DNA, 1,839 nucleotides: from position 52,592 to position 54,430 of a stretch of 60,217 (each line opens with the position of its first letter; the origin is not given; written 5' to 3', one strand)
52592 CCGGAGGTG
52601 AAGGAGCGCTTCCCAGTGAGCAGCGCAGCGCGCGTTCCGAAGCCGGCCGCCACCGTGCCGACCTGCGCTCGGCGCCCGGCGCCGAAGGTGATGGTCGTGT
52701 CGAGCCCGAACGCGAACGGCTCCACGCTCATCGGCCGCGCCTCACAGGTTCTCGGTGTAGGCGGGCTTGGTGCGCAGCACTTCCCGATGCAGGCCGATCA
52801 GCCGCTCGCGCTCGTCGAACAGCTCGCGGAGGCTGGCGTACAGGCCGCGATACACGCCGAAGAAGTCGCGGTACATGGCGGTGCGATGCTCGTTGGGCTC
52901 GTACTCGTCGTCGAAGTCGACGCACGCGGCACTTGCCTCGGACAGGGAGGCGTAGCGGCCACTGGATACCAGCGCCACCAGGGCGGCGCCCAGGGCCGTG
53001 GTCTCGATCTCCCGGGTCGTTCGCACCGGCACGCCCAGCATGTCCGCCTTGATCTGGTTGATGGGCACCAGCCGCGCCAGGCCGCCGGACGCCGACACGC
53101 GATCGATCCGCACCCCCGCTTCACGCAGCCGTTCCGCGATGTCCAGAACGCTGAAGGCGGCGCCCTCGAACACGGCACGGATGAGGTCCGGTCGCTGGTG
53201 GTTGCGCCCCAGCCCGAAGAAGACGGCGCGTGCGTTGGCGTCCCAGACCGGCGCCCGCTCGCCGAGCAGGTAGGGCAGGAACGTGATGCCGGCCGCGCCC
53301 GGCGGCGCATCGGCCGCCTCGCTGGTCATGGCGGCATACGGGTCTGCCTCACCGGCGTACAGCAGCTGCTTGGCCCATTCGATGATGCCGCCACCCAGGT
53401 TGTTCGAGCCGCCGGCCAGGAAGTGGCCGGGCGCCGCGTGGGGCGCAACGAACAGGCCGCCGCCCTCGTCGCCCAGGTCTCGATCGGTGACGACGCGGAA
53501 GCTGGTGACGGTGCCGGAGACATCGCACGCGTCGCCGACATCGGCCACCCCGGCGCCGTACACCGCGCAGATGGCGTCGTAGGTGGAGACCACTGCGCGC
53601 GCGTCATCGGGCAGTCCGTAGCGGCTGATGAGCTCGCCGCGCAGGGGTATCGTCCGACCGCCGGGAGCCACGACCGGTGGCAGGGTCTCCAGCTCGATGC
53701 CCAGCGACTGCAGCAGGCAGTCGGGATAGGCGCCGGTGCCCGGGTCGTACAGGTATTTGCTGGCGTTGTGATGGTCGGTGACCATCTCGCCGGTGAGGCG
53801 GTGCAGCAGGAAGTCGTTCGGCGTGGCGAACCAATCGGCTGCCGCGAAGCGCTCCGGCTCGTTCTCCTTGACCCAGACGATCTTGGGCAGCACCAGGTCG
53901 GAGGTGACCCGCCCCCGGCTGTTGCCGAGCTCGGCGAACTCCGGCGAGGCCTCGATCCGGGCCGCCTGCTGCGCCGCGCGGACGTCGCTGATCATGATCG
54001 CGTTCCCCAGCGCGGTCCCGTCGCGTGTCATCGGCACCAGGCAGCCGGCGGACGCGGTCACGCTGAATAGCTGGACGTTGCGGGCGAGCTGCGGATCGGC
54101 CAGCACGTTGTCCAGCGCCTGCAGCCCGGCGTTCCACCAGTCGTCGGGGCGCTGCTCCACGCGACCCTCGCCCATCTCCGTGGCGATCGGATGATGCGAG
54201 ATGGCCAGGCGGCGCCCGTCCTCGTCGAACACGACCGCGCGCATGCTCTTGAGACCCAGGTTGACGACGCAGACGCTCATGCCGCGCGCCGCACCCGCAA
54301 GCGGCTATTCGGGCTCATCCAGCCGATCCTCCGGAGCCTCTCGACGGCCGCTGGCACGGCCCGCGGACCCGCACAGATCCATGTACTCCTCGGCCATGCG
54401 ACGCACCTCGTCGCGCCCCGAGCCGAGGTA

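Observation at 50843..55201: Aldolase - FGGY kinase - Fe-alcohol dehydrogenase - nucleotidyltransferase operon feeding two TagB/F enzymes: a non-canonical route to an activated polyol phosphate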

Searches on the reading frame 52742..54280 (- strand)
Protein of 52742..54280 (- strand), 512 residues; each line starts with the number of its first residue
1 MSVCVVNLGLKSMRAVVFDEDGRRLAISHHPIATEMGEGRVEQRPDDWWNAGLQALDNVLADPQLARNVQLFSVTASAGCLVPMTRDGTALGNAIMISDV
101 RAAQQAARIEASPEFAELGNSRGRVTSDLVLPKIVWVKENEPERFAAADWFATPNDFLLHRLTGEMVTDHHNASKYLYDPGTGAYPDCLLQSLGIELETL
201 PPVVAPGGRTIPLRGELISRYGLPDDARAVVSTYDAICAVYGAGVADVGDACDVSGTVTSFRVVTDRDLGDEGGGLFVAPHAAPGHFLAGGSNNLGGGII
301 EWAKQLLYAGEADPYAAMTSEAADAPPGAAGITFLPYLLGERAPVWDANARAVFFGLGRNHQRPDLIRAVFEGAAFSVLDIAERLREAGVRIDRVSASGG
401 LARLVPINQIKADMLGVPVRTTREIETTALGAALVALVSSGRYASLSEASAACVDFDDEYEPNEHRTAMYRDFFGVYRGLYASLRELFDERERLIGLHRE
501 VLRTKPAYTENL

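Call 3: search_protein_families(library=pfam, proteins=[window:52742-54280:-])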
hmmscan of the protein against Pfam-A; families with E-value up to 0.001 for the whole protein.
window:52742-54280:- (512 aa): 2 families
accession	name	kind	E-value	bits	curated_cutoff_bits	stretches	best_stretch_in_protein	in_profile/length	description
PF02782.22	FGGY_C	-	4e-36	125.1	27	1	279-439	27-197/198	FGGY family of carbohydrate kinases, C-terminal domain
PF00370.27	FGGY_N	-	4.5e-32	112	28.8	1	5-239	4-242/245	FGGY family of carbohydrate kinases, N-terminal domain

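Call 5: search_protein_families(library=ncbifam, proteins=[window:52742-54280:-], max_evalue=0.00001)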
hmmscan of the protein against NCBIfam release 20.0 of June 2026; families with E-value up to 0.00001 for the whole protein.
window:52742-54280:- (512 aa): 11 families
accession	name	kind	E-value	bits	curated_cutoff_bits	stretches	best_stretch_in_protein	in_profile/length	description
TIGR01312.1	XylB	equivalog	2.1e-76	257.4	380.25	1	6-481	3-480/481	xylulokinase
TIGR01314.1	gntK_FGGY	equivalog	8.9e-56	189.4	648.55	1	6-488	5-497/505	gluconokinase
NF011601.0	PRK15027.1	equivalog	1.6e-42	145.5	912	1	6-487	5-482/484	xylulokinase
TIGR01311.1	glycerol_kin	equivalog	6.4e-42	143.5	590.35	1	3-463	3-473/496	glycerol kinase GlpK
NF008187.0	PRK10939.1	equivalog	2.3e-37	128.8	528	1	6-491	9-510/521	autoinducer-2 kinase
NF003154.0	PRK04123.1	equivalog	1.5e-36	126.2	428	1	9-482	12-535/554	ribulokinase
NF000756.0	PRK00047.1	subfamily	1.5e-33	115.9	498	1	5-466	9-477/502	glycerol kinase GlpK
TIGR01315.1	5C_CHO_kinase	subfamily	2e-30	106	408.7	2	329-480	378-533/541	FGGY family pentulose kinase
TIGR02628.1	fuculo_kin_coli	equivalog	4.1e-30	105.1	470.9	1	83-452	85-454/465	L-fuculokinase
TIGR01234.1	L-ribulokinase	equivalog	1.8e-25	89.7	583.25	1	102-483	130-529/536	ribulokinase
TIGR02627.1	rhamnulo_kin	equivalog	1.3e-06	27.3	527.95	0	136-257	136-253/454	rhamnulokinase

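Call 21: search_solved_structures(query=window:52745-54280:-, max_evalue=1e-20)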
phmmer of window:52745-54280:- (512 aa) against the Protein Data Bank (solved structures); distinct sequences matched with E-value up to 1e-20: 26.
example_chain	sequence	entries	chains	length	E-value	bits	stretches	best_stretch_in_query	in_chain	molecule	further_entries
3gbt_A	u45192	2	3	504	2.2e-53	184.9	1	6-482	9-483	Gluconate kinase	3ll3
2itm_A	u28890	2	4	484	2.8e-38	135.1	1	6-486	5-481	Xylulose kinase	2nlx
2dpn_A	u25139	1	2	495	4.8e-33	117.8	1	6-444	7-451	Glycerol kinase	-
3ifr_A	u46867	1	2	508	1.1e-31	113.4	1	8-490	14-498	Carbohydrate kinase, FGGY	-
5vm1_A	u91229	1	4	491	1.5e-29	106.3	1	6-485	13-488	Xylulokinase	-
2zf5_O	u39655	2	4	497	6.6e-29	104.1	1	6-449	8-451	Glycerol kinase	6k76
6k78_B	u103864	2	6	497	1e-28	103.5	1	6-449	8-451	Glycerol kinase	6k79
6k78_A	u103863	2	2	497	1.4e-28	103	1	6-449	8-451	Glycerol kinase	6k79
6ude_A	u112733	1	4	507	2.2e-25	92.5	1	5-469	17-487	Glycerol kinase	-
3hz6_A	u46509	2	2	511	4.3e-25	91.5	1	5-420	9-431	Xylulokinase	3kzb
1r59_O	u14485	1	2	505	1.9e-24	89.4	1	4-454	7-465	Glycerol kinase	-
3d7e_O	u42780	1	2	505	1.9e-24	89.4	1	4-454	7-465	Glycerol kinase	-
1xup_O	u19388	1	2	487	2e-24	89.4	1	4-454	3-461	Glycerol kinase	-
3h45_X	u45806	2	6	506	2.3e-24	89.1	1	4-454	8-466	Glycerol kinase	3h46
3h3n_X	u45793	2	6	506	2.3e-24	89.1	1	4-454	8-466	Glycerol kinase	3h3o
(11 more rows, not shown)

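Call 83: search_solved_structures(query=window:52745-54280:-, max_evalue=1e-30, show_alignments=3)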
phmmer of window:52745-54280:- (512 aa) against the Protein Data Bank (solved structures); distinct sequences matched with E-value up to 1e-30: 4.
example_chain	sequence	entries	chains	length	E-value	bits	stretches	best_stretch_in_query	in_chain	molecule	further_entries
3gbt_A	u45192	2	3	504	2.2e-53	184.9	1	6-482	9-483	Gluconate kinase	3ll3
2itm_A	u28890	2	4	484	2.8e-38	135.1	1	6-486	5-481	Xylulose kinase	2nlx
2dpn_A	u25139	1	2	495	4.8e-33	117.8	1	6-444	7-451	Glycerol kinase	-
3ifr_A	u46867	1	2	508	1.1e-31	113.4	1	8-490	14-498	Carbohydrate kinase, FGGY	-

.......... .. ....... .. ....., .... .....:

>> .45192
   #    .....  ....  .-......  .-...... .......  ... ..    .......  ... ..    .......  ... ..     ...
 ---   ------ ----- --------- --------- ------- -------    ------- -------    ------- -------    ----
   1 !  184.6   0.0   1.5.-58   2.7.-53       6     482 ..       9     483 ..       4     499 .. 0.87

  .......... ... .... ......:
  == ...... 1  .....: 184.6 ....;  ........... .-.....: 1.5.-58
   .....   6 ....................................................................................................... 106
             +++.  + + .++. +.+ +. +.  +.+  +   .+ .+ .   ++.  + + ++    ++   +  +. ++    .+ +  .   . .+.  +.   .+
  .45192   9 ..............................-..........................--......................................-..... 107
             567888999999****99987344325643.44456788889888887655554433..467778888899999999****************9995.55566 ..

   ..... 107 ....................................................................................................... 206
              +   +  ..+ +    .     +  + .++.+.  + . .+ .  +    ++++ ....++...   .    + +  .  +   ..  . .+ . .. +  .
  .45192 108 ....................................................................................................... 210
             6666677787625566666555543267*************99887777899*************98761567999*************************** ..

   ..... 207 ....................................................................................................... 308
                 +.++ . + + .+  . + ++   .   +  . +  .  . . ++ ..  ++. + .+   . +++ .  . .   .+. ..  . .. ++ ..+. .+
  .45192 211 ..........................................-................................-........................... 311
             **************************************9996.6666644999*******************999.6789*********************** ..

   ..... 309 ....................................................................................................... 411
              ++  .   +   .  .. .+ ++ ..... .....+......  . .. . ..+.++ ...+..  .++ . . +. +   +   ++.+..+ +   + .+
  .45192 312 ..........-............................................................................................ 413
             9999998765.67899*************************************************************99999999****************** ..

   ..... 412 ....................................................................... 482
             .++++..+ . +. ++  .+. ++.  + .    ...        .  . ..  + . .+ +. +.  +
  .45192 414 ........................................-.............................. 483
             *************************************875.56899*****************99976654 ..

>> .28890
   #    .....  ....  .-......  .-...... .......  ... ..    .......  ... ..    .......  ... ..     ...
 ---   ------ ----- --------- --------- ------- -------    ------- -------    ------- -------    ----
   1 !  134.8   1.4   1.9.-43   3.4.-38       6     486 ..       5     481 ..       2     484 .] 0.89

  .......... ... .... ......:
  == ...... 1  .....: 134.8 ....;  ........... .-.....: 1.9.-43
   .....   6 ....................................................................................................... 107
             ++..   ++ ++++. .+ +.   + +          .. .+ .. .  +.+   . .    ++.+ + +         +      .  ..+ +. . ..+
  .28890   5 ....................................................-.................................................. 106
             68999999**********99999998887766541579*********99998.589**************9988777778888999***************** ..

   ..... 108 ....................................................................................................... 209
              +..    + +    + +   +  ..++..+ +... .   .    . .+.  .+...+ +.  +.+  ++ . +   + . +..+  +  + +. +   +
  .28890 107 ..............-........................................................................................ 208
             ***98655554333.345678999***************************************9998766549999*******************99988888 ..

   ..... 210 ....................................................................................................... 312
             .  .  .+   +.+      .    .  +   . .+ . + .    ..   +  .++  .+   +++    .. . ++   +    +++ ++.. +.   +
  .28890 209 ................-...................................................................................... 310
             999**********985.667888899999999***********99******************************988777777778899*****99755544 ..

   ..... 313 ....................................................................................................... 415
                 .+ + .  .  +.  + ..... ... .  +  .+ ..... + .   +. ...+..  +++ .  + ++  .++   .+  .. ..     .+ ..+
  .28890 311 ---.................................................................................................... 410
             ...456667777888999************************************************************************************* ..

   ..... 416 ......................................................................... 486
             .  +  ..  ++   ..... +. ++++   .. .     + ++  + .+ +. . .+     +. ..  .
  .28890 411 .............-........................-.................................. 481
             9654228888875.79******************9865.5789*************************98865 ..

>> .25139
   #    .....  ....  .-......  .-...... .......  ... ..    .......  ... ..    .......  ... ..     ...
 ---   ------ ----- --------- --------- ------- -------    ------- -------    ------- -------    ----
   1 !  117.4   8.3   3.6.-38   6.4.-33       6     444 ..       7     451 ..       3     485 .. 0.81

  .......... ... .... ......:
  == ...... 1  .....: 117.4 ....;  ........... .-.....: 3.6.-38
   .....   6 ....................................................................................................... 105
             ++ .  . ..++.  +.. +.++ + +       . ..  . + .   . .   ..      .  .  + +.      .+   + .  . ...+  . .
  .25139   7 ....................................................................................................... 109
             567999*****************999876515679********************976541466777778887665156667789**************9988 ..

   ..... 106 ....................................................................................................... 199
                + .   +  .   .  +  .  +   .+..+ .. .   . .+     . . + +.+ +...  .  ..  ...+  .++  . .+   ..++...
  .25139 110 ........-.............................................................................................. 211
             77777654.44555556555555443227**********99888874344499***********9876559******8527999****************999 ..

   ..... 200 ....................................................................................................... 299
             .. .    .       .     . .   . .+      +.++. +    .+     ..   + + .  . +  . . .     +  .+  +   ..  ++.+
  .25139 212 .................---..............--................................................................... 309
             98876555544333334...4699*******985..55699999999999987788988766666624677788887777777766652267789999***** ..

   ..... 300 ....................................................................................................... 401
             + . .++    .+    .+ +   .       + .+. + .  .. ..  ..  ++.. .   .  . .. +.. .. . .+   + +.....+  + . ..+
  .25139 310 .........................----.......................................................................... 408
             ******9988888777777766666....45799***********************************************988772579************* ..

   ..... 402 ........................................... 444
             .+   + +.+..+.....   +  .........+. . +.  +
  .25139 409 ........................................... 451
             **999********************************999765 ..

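Call 85: find_homologous_proteins(query=window:52745-54280:-, max_evalue=1e-30)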
Query window:52745-54280:- (512 aa): 617 proteins with E <= 1e-30 among 8000 candidates; the best 120 are listed.
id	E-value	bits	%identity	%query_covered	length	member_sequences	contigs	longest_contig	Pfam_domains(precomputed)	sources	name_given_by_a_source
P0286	0.0e+0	1155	100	100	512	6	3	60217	PF00370.28,PF02782.23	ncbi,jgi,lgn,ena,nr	ncbi:MAG TPA: FGGY-family carbohydrate kinase [Candidatus Limnocylindria bacterium]|jgi:xylulokinase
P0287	0.0e+0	1027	88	100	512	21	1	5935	PF00370.28,PF02782.23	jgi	jgi:xylulokinase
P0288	0.0e+0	1026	88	100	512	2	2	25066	PF00370.28,PF02782.23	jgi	jgi:sugar (pentulose or hexulose) kinase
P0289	2.2e-291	985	85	100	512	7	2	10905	PF00370.28,PF02782.23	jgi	jgi:xylulokinase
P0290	3.8e-244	829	74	100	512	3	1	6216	PF00370.28,PF02782.23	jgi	jgi:xylulokinase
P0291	2.7e-237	807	72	100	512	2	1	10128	PF00370.28,PF02782.23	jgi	jgi:sugar (pentulose or hexulose) kinase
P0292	1.5e-236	804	71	100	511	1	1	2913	PF00370.28,PF02782.23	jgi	jgi:xylulokinase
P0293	2.1e-236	804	71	100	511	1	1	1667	PF00370.28,PF02782.23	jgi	jgi:xylulokinase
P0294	1.9e-233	794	70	100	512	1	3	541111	PF00370.28,PF02782.23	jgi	jgi:sugar (pentulose or hexulose) kinase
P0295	4.2e-230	783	70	100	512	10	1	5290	PF00370.28,PF02782.23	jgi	jgi:xylulokinase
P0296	2.8e-219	747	67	100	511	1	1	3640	PF00370.28,PF02782.23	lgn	-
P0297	7.9e-217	739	74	89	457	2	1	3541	PF00370.28,PF02782.23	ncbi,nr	ncbi:MAG: FGGY-family carbohydrate kinase, partial [Chloroflexota bacterium]|nr:FGGY-family carbohyd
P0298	1.1e-214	732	65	100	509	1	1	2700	PF00370.28,PF02782.23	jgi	jgi:xylulokinase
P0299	2.9e-212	724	66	100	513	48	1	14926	PF00370.28,PF02782.23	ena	-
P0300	1.1e-211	722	66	100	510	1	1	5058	PF00370.28,PF02782.23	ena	-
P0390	4.9e-130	453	42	99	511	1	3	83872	PF00370.28,PF02782.23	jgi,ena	-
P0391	2.1e-129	451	45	96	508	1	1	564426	PF00370.28,PF02782.23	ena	-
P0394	3.3e-128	447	45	96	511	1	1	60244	PF00370.28,PF02782.23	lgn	-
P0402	7.1e-127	442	45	96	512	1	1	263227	PF00370.28,PF02782.23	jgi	jgi:sugar (pentulose or hexulose) kinase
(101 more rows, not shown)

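Call 86: find_encoding_contigs(protein=P0391, flank=7000, max_places=1)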
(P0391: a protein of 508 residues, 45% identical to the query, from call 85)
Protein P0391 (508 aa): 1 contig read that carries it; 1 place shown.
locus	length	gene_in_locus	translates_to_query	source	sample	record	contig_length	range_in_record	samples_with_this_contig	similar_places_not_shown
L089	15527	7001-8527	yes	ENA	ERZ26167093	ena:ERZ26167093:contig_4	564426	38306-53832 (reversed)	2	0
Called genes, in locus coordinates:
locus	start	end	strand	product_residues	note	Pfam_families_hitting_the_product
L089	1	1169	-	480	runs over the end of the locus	-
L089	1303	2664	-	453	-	PF04464:Glyphos_transf, PF13439:Glyco_transf_4 (faint)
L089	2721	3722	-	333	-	PF13489:Methyltransf_23, PF13847:Methyltransf_31 (faint), PF08241:Methyltransf_11, PF08242:Methyltransf_12 (weak)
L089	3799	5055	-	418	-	PF01943:Polysacc_synt, PF13440:Polysacc_synt_3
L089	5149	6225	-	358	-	PF13439:Glyco_transf_4, PF13579:Glyco_trans_4_4, PF09314:DUF1972 (weak), PF00534:Glycos_transf_1, PF13692:Glyco_trans_1_4, PF13524:Glyco_trans_1_2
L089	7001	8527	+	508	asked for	PF00370:FGGY_N, PF02782:FGGY_C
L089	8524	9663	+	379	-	PF00465:Fe-ADH, PF13685:Fe-ADH_2 (faint), PF25137:ADH_Fe_C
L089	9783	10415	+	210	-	-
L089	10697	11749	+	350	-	PF01370:Epimerase, PF16363:GDP_Man_Dehyd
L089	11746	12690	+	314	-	PF01370:Epimerase, PF04321:RmlD_sub_bind (weak), PF16363:GDP_Man_Dehyd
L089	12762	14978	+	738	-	PF13328:HD_4, PF01966:HD, PF04607:RelA_SpoT, PF02824:TGS, PF19296:RelA_AH, PF28438:RelA_RIS, PF01842:ACT (weak), PF13291:ACT_4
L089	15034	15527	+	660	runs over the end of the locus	PF00270:DEAD (faint), PF04851:ResIII, PF17757:UvrB_inter, PF27431:UvrB_3rd, PF00271:Helicase_C, PF12344:UvrB, PF02151:UVR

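Call 87: find_encoding_contigs(protein=P0402, flank=7000, max_places=1)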
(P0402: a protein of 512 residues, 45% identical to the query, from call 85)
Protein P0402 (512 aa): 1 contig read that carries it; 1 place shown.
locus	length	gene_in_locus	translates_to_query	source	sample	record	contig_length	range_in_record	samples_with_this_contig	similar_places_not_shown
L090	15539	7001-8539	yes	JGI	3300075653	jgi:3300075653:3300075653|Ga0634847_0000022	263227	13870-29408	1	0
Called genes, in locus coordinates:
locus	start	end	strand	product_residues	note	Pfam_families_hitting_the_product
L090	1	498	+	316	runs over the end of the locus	PF01073:3Beta_HSD (weak), PF01370:Epimerase, PF02719:Polysacc_synt_2 (weak), PF04321:RmlD_sub_bind (weak), PF07993:NAD_binding_4 (faint), PF16363:GDP_Man_Dehyd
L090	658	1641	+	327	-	PF01073:3Beta_HSD, PF01370:Epimerase, PF02719:Polysacc_synt_2 (weak), PF04321:RmlD_sub_bind, PF05368:NmrA (weak), PF16363:GDP_Man_Dehyd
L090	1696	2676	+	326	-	PF00535:Glycos_transf_2, PF10111:Glyco_tranf_2_2 (weak), PF13641:Glyco_tranf_2_3 (weak)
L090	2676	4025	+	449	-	PF04932:Wzy_C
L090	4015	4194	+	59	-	-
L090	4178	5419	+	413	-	PF04464:Glyphos_transf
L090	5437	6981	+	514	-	PF03023:MurJ, PF13440:Polysacc_synt_3, PF01554:MatE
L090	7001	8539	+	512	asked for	PF00370:FGGY_N, PF02782:FGGY_C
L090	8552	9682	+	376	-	PF00465:Fe-ADH, PF13685:Fe-ADH_2, PF25137:ADH_Fe_C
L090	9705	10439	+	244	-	PF00483:NTP_transferase, PF12804:NTP_transf_3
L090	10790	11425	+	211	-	PF03808:Glyco_tran_WecG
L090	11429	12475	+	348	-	PF01370:Epimerase, PF04321:RmlD_sub_bind (weak), PF16363:GDP_Man_Dehyd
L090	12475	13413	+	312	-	PF01370:Epimerase, PF04321:RmlD_sub_bind, PF16363:GDP_Man_Dehyd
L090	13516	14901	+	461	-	PF13727:CoA_binding_3, PF02397:Bac_transf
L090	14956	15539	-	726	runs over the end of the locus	PF04932:Wzy_C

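Call 88: find_encoding_contigs(protein=P0390, flank=7000, max_places=1)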
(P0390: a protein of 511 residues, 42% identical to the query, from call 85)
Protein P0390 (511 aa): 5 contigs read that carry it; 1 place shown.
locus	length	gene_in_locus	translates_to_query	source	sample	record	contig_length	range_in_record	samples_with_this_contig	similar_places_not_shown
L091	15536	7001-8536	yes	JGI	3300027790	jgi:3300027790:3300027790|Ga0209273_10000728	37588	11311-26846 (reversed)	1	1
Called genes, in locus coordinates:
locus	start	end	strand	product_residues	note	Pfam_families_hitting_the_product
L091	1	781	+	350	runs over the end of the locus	PF00571:CBS (weak), PF00483:NTP_transferase, PF12804:NTP_transf_3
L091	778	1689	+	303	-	PF01408:GFO_IDH_MocA (faint), PF22725:GFO_IDH_MocA_C3, PF02894:GFO_IDH_MocA_C (weak)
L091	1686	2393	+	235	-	PF02348:CTP_transf_3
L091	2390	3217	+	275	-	PF00106:adh_short, PF01370:Epimerase (faint), PF08659:KR, PF13561:adh_short_C2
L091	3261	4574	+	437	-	-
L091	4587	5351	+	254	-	PF00977:His_biosynth, PF01207:Dus (faint), PF03060:NMO (faint), PF01180:DHO_dh (faint), PF02581:TMP-TENI (faint)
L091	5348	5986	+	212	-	PF00117:GATase, PF01174:SNO (weak), PF07685:GATase_3, PF07722:Peptidase_C26 (faint)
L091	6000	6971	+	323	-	PF13469:Sulfotransfer_3 (faint)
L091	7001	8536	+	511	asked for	PF00370:FGGY_N, PF02782:FGGY_C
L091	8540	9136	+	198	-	PF01583:APS_kinase, PF13238:AAA_18 (faint)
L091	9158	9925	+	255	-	PF00483:NTP_transferase, PF12804:NTP_transf_3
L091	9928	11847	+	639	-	PF13522:GATase_6, PF13537:GATase_7, PF00733:Asn_synthase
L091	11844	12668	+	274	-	PF01116:F_bP_aldolase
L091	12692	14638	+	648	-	-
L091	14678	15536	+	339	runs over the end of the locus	PF00106:adh_short (weak), PF01073:3Beta_HSD, PF01370:Epimerase, PF02719:Polysacc_synt_2, PF04321:RmlD_sub_bind, PF07993:NAD_binding_4, PF13460:NAD_binding_10, PF16363:GDP_Man_Dehyd, +1 more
